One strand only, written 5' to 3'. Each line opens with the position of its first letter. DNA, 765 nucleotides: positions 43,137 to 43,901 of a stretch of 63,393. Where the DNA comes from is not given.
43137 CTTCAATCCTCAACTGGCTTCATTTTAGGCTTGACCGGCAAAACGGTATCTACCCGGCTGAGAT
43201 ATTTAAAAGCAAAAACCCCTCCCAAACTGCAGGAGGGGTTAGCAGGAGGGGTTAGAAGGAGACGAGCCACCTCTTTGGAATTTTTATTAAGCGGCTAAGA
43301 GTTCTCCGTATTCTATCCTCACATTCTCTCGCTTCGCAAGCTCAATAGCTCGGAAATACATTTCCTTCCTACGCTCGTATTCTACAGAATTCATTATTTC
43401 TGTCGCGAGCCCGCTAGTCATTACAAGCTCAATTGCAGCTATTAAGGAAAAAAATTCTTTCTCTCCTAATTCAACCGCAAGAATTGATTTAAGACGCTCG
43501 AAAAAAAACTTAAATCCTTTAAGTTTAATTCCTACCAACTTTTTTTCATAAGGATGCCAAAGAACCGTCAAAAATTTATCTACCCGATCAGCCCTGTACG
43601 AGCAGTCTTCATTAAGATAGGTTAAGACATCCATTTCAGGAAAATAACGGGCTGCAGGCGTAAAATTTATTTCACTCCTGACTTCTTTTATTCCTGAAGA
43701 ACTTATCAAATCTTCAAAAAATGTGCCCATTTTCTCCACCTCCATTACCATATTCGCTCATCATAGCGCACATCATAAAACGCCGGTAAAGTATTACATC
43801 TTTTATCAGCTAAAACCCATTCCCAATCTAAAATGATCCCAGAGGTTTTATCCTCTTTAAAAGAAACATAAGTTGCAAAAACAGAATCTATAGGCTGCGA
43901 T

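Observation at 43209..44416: Sharply AT-rich two-gene orphan module wedged against the 3' end of tRNA-Ser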

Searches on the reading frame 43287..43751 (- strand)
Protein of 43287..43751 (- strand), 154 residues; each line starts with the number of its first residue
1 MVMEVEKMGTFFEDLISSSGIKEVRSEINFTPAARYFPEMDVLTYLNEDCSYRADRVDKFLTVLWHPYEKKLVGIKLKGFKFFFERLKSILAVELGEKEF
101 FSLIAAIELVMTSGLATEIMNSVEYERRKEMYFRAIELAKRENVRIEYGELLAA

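Call 5: search_protein_families(library=pfam, proteins=[window:43287-43751:-], max_evalue=1)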
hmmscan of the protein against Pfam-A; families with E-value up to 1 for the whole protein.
window:43287-43751:- (154 aa): 0 families

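Call 6: search_protein_families(library=padloc, proteins=[window:43287-43751:-], max_evalue=1)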
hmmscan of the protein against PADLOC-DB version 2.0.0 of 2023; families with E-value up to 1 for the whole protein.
window:43287-43751:- (154 aa): 1 family
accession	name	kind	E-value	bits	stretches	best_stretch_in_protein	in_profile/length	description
PDLC00273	PtuA1|PtuA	-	0.0063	13.6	1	52-128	80-158/375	AAA ATPase domain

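Call 7: search_protein_families(library=ncbifam, proteins=[window:43287-43751:-], max_evalue=1)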
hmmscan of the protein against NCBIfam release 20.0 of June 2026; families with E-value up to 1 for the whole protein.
window:43287-43751:- (154 aa): 1 family
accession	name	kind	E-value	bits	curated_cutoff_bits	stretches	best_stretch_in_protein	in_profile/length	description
NF047577.1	quino_deg_MhqD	equivalog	0.033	13.9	325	1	20-80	40-100/195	methylhydroquinone degradation carboxylesterase MhqD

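Call 8: search_protein_families(library=phrogs, proteins=[window:43287-43751:-], max_evalue=1)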
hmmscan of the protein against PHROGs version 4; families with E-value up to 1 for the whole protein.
window:43287-43751:- (154 aa): 1 family
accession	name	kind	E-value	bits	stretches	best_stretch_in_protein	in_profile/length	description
phrog_19310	-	unknown function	0.21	12.7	1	48-123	59-132/139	-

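Call 10: find_homologous_proteins(query=window:43287-43751:-, max_evalue=0.01)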
Query window:43287-43751:- (154 aa): 36 proteins with E <= 0.01 among 104 candidates.
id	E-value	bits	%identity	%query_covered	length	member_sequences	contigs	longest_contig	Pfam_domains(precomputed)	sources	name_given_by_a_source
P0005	7.2e-93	326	100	100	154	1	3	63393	-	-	-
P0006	5.3e-38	148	50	95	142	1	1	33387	-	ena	-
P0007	3.2e-35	139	50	88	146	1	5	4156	-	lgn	-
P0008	3.8e-35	139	51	88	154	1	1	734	-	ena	-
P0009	2.0e-34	137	51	94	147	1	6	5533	-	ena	-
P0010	2.5e-34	136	50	91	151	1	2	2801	-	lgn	-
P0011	7.2e-34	135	52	82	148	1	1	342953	-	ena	-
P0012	7.9e-34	135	51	81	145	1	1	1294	-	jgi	jgi:hypothetical protein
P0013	1.1e-32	131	50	91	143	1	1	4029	-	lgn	-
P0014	2.4e-31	127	49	86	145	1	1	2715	-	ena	-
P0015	2.6e-31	127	50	86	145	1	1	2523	-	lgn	-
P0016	4.2e-31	126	49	81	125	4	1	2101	-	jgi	jgi:hypothetical protein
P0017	3.8e-30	123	44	94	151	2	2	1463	-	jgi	jgi:hypothetical protein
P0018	5.5e-30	122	50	86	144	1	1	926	-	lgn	-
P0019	3.6e-29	120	47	86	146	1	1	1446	-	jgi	jgi:hypothetical protein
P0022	3.3e-28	117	48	83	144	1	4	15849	-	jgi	jgi:hypothetical protein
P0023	2.4e-26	111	46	86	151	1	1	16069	-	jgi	jgi:hypothetical protein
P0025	2.0e-25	108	54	65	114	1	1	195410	-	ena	-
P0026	6.9e-25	106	44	77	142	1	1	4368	-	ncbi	-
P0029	8.8e-23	99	46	77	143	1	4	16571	-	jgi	jgi:hypothetical protein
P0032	1.8e-21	95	65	50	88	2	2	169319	-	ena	-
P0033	2.4e-21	94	49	69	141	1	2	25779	-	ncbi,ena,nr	ncbi:MAG: hypothetical protein IID61_09780 [SAR324 cluster bacterium]|nr:hypothetical protein [SAR32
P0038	4.5e-20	90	41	87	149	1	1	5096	-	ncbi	-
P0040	7.6e-19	86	43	75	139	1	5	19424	-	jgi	jgi:hypothetical protein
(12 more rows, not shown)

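Call 19: find_encoding_contigs(protein=P0011, flank=8000, max_places=2)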
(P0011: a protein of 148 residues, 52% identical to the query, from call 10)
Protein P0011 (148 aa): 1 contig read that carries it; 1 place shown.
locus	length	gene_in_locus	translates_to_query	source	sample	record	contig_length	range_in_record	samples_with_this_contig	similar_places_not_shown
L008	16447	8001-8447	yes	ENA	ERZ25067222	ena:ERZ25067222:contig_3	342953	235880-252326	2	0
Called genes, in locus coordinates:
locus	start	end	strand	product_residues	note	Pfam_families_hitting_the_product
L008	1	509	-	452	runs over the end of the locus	PF10396:TrmE_N, PF12631:MnmE_helical, PF00350:Dynamin_N (faint), PF01926:MMR_HSR1, PF02421:FeoB_N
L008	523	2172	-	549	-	PF14849:YidC_periplas, PF02096:60KD_IMP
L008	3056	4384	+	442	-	PF11638:DnaA_N, PF01695:IstB_IS21 (weak), PF00308:Bac_DnaA, PF00004:AAA (faint), PF08299:Bac_DnaA_C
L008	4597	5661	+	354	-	PF00712:DNA_pol3_beta, PF02767:DNA_pol3_beta_2, PF02768:DNA_pol3_beta_3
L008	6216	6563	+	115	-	-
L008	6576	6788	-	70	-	-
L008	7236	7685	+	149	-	-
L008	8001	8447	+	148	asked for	-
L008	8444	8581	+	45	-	-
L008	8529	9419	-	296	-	PF12760:Zn_ribbon_IS1595, PF12762:DDE_Tnp_IS1595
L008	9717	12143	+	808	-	PF02518:HATPase_c, PF00204:DNA_gyraseB, PF01751:Toprim, PF21249:GyrB_hook (weak), PF18053:GyrB_insert, PF00986:DNA_gyraseB_C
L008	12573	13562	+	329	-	PF04055:Radical_SAM, PF06968:BATS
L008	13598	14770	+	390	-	PF00155:Aminotran_1_2, PF01053:Cys_Met_Meta_PP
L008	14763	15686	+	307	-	PF01209:Ubie_methyltran, PF13489:Methyltransf_23, PF05175:MTS (weak), PF13847:Methyltransf_31, PF08241:Methyltransf_11, PF08242:Methyltransf_12, PF13649:Methyltransf_25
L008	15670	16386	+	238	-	PF13500:AAA_26, PF01656:CbiA (weak)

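Call 20: find_encoding_contigs(protein=P0006, flank=8000, max_places=2)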
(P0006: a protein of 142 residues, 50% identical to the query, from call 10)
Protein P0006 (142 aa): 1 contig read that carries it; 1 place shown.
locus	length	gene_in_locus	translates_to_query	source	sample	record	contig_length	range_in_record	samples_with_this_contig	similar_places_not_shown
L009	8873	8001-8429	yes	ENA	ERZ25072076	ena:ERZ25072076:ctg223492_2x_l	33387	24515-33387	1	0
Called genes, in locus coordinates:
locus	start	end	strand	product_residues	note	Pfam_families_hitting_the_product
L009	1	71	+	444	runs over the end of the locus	PF11638:DnaA_N, PF01695:IstB_IS21, PF00308:Bac_DnaA, PF22688:Hda_lid (weak), PF08299:Bac_DnaA_C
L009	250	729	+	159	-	PF00712:DNA_pol3_beta, PF02767:DNA_pol3_beta_2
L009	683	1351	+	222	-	PF02767:DNA_pol3_beta_2, PF02768:DNA_pol3_beta_3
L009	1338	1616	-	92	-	-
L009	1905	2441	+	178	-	PF02463:SMC_N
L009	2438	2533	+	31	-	-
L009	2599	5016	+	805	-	PF02518:HATPase_c, PF00204:DNA_gyraseB, PF01751:Toprim, PF21249:GyrB_hook, PF18053:GyrB_insert, PF00986:DNA_gyraseB_C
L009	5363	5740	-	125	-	-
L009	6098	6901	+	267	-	PF00215:OMPdecase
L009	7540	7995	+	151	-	-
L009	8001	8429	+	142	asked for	-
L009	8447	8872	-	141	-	?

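Call 21: find_encoding_contigs(protein=P0025, flank=8000, max_places=2)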
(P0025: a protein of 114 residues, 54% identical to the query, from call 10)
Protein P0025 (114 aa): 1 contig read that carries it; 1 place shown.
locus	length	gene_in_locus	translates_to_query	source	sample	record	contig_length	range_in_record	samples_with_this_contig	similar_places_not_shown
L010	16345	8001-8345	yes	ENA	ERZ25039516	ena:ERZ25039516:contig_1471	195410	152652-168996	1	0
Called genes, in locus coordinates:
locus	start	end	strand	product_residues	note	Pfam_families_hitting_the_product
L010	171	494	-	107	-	-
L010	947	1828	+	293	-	PF13401:AAA_22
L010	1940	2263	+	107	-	PF01471:PG_binding_1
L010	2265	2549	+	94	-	-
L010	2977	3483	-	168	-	PF01061:ABC2_membrane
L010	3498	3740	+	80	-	-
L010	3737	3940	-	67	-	-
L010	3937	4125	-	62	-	-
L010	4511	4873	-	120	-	PF00005:ABC_tran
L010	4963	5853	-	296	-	-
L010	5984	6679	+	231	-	PF17278:DUF5343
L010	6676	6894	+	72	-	-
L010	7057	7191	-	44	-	-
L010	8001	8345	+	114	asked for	-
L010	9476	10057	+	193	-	-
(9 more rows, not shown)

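Call 26: predict_structure(alignment_id=A2)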
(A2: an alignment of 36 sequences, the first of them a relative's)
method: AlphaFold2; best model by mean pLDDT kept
length: 154 residues; sequences in the alignment: 36
mean_pLDDT: 90.3   pTM: 0.72
mean pLDDT of the five models: 90.3, 90.2, 89.9, 89.2, 89.0
residues with pLDDT >= 90: 112; 70-90: 28; 50-70: 14; < 50: 0
segments of 3 or more residues with pLDDT < 50: none
pLDDT, mean of each block of 10 residues (from residue 1): 61 80 73 97 97 97 97 97 93 92 96 97 96 95 88 81
secondary structure, 60 per line:
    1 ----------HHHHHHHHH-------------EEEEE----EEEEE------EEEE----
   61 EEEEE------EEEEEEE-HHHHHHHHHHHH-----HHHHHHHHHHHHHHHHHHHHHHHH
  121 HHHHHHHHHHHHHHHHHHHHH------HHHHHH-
elements in order: H11-19 E33-37 E42-46 E53-56 E61-65 E72-78 H80-91 H97-141 H148-153

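Call 30: fold_search(model_id=the predicted structure, library=pdb)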
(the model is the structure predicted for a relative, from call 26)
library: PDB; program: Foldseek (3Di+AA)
matches with E <= 10: 385; with E <= 0.001: 0
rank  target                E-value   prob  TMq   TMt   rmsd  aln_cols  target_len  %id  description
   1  5lqx_A                4.8e-01  0.09  0.14  0.06  12.4        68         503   18  Structure of F-ATPase from Pichia angusta, state3 (released 2016-11-16)
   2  5mr1                  5.5e-01  0.12  0.16  0.21  12.3        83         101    8  Crystal structure of the Pleckstrin homology domain of Interactor protein for cytohesin exchange factors 1 (IPCEF1) (released 2017-01-11)
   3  3rcp                  7.9e-01  0.10  0.17  0.23  12.9        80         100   14  Crystal structure of the FAPP1 pleckstrin homology domain (released 2011-04-20)
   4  5lqy_B                7.9e-01  0.07  0.13  0.06  12.3        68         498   18  Structure of F-ATPase from Pichia angusta, in state2 (released 2016-11-16)
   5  6cp3_A                9.4e-01  0.05  0.13  0.06   9.0        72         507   18  Monomer yeast ATP synthase (F1Fo) reconstituted in nanodisc with inhibitor of oligomycin bound. (released 2018-04-11)
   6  9a4e_A                1.1e+00  0.06  0.12  0.06  13.3        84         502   14  Integrative model of ATPA-ATPF by crosslinking MS and deep learning (released 2024-09-18)
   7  9izq_A                1.1e+00  0.08  0.14  0.04   8.2        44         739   18  Cryo-EM structure of CasLambda2-crRNA-target DNA ternary complex in the intermediate state (released 2025-06-11)
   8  2o3o_B                1.1e+00  0.06  0.14  0.10  12.4        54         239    9  Crystal Structure of the sensor histidine kinase regulator YycI from Bacillus subtitlis (released 2007-04-10)
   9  9izr_A                1.2e+00  0.08  0.14  0.04   7.9        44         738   18  Cryo-EM structure of CasLambda2-crRNA-target DNA ternary complex in the NTS-cleaving state (released 2025-06-11)
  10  5lqz_B                1.2e+00  0.06  0.14  0.07   9.4        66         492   18  Structure of F-ATPase from Pichia angusta, state1 (released 2016-11-16)
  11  9v9n_A                1.3e+00  0.03  0.10  0.03  15.4        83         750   10  Cryo-EM structure of KICSTOR CCC complex (state 5) (released 2025-11-12)
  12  4he6                  1.4e+00  0.09  0.14  0.22  10.5        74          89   12  Crystal structure of the C-terminal domain of Geobacillus thermoleovorans putative U32 peptidase (released 2012-11-14)
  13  8a98_K                1.4e+00  0.08  0.18  0.18  16.6       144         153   14  CRYO-EM STRUCTURE OF LEISHMANIA MAJOR 80S RIBOSOME : snoRNA MUTANT (released 2023-10-11)
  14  2w2w_F                1.4e+00  0.06  0.11  0.14  11.9        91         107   12  PLCg2 Split Pleckstrin Homology (PH) Domain (released 2009-05-05)
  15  8f9p_A                1.5e+00  0.08  0.15  0.06  12.0        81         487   11  Dog sialic acid esterase (SIAE) inactive mutant S128A (released 2024-05-29)
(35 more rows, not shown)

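Call 32: search_protein_families(library=pfam, alignment_id=A2, max_evalue=0.1)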
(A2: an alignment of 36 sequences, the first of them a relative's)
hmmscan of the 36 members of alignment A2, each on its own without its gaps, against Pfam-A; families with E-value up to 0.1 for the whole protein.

A. member 1, P0005 (154 aa): 0 families

B. families by the number of members that match (of 36 scanned): 12 families
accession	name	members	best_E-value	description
PF01762.27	Galactosyl_T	1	0.0025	Galactosyltransferase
PF10679.14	DUF2491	1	0.012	Protein of unknown function (DUF2491)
PF04222.17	DUF416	1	0.018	Protein of unknown function (DUF416)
PF15996.10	PNISR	1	0.026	Arginine/serine-rich protein PNISR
PF15212.11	SPATA19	1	0.032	Spermatogenesis-associated protein 19, mitochondrial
PF16517.10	Nore1-SARAH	1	0.043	Novel Ras effector 1 C-terminal SARAH (Sav/Rassf/Hpo) domain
PF07719.23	TPR_2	1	0.055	Tetratricopeptide repeat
PF07308.18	DUF1456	1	0.056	Protein of unknown function (DUF1456)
PF04301.19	BioG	1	0.062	Pimeloyl-ACP methyl esterase BioG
PF16843.10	Get5_bdg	1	0.063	Binding domain to Get4 on Get5, Golgi to ER traffic protein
PF14852.12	Fis1_TPR_N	1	0.088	Fis1 N-terminal tetratricopeptide repeat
PF17951.6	FAS_meander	1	0.099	Fatty acid synthase meander beta sheet domain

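Call 43: search_solved_structures(query=A2, max_evalue=10)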
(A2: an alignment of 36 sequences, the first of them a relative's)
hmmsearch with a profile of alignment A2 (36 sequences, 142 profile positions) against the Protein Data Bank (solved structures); distinct sequences matched with E-value up to 10: 0.

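Call 50: search_dna_similar(query=window:43287-43751:-, collection=plasmids, mode=protein, max_evalue=0.001)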
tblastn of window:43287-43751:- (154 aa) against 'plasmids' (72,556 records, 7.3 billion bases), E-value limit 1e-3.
No match.

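Call 52: search_dna_similar(query=window:43287-43751:-, collection=phages, mode=protein, max_evalue=0.001)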
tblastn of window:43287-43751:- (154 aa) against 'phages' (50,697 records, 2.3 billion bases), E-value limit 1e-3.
No match.

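Call 55: find_related_loci(query=A2, collection=viral_contigs, flank=8000)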
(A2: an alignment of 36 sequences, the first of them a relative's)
Query A2 (154 aa) in viral_contigs; peptide patterns used: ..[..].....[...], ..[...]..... (x = any residue, [..] = any of these).
13 stretches matched a pattern, but none encodes a relative of the query by tblastn (E <= 1e-3).

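Call 56: find_related_loci(query=A2, collection=metagenome_contigs, flank=8000)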
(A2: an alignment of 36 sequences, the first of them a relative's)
Query A2 (154 aa) in metagenome_contigs; peptide patterns used: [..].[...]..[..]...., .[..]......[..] (x = any residue, [..] = any of these).
83 stretches matched a pattern; 19 encode a relative of the query (tblastn E <= 1e-3); 19 distinct loci.
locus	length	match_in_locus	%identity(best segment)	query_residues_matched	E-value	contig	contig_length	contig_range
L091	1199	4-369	53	24-147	1e-41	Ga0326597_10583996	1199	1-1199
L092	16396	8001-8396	51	12-147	4e-40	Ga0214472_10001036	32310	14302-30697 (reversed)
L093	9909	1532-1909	48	5-132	1e-39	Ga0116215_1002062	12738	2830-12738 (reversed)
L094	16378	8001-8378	48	5-132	1e-39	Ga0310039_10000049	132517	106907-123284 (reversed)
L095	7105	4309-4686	48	5-132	1e-39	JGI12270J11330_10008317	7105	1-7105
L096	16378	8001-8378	48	5-132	1e-39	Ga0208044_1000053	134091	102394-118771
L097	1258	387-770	47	29-154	2e-37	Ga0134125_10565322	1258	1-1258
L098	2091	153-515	46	30-147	3e-34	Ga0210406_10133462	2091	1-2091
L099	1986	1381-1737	48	12-134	5e-33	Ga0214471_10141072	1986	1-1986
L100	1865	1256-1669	43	14-147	5e-33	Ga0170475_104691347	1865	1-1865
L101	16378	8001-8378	47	26-154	1e-32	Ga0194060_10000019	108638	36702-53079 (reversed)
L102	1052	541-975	40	5-154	9e-30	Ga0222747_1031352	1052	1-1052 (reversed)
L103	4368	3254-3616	44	25-144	4e-29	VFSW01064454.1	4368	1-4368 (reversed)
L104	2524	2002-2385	40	5-130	4e-29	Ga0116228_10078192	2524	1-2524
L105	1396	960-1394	40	5-154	3e-29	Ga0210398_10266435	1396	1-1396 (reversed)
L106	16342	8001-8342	44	30-140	1e-27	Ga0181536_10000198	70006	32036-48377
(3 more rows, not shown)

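Call 65: find_encoding_contigs(protein=P0032, flank=8000, max_places=2)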
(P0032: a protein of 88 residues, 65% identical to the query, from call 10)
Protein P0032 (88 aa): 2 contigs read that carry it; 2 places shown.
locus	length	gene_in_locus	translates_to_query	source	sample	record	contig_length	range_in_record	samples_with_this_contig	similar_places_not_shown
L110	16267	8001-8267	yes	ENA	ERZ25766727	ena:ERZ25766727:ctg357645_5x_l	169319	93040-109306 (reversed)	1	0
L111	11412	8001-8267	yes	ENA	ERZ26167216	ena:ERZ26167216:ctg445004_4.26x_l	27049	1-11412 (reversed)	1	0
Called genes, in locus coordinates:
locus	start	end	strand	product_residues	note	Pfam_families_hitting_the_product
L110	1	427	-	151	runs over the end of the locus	PF06262:Zincin_1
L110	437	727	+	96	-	PF01329:Pterin_4a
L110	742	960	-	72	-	PF06568:YjiS-like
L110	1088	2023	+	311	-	PF00126:HTH_1, PF03466:LysR_substrate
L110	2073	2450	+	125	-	PF06803:DUF1232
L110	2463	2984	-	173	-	-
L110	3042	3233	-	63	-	PF07896:DUF1674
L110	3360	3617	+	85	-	PF01402:RHH_1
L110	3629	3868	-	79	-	-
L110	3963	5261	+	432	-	PF01029:NusB, PF01189:Methyltr_RsmB-F, PF13649:Methyltransf_25 (weak)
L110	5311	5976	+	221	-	PF00834:Ribul_P_3_epim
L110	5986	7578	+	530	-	PF16889:Hepar_II_III_N, PF07940:Hepar_II_III_C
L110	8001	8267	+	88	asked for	-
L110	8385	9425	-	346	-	PF05598:DUF772, PF01609:DDE_Tnp_1, PF13359:DDE_Tnp_4 (weak)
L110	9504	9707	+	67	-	-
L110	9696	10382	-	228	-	-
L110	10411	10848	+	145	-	PF13358:DDE_3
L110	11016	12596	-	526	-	PF03721:UDPG_MGDP_dh_N, PF00984:UDPG_MGDP_dh, PF03720:UDPG_MGDP_dh_C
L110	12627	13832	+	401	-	PF13477:Glyco_trans_4_2, PF13439:Glyco_transf_4 (weak), PF13579:Glyco_trans_4_4, PF20706:GT4-conflict, PF00534:Glycos_transf_1, PF13692:Glyco_trans_1_4, PF13524:Glyco_trans_1_2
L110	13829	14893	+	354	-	PF00953:Glycos_transf_4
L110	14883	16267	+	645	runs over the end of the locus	PF13727:CoA_binding_3 (weak), PF01073:3Beta_HSD, PF01370:Epimerase, PF02719:Polysacc_synt_2, PF04321:RmlD_sub_bind, PF16363:GDP_Man_Dehyd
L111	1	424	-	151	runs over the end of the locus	PF06262:Zincin_1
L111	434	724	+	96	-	PF01329:Pterin_4a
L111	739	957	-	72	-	PF06568:YjiS-like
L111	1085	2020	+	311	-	PF00126:HTH_1, PF03466:LysR_substrate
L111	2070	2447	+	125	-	PF06803:DUF1232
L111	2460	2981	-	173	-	-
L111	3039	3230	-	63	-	PF07896:DUF1674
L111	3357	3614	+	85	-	PF01402:RHH_1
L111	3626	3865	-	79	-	-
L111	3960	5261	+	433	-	PF01029:NusB, PF01189:Methyltr_RsmB-F, PF13649:Methyltransf_25 (weak)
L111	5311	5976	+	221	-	PF00834:Ribul_P_3_epim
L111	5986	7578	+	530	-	PF16889:Hepar_II_III_N, PF07940:Hepar_II_III_C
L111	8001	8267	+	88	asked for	-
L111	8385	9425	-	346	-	PF05598:DUF772, PF01609:DDE_Tnp_1, PF13359:DDE_Tnp_4 (weak)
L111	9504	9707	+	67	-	-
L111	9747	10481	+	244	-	PF01527:HTH_Tnp_1 (faint), PF13384:HTH_23, PF13518:HTH_28, PF13551:HTH_29, PF13565:HTH_32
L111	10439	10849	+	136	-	PF13358:DDE_3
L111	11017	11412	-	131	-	?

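Call 66: find_encoding_contigs(protein=P0033, flank=8000, max_places=2)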
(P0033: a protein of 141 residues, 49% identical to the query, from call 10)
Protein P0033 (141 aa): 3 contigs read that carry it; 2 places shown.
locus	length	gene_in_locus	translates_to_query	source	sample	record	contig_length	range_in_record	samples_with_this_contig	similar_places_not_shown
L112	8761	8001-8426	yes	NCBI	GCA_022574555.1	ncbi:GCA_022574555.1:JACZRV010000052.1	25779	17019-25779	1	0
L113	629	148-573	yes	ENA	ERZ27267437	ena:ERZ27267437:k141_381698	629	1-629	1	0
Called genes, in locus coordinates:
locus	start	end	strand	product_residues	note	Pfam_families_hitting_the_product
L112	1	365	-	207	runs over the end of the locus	PF00573:Ribosomal_L4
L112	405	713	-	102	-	PF00338:Ribosomal_S10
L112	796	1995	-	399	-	PF00009:GTP_EFTU, PF03144:GTP_EFTU_D2, PF03143:GTP_EFTU_D3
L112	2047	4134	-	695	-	PF00009:GTP_EFTU, PF03144:GTP_EFTU_D2, PF22042:EF-G_D2, PF14492:EFG_III, PF16658:RF3_C (weak), PF03764:EFG_IV, PF00679:EFG_C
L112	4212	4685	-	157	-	PF00177:Ribosomal_S7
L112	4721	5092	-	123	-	PF00164:Ribosom_S12_S23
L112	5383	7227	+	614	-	-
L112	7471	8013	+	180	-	-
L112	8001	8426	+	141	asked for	-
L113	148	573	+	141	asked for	-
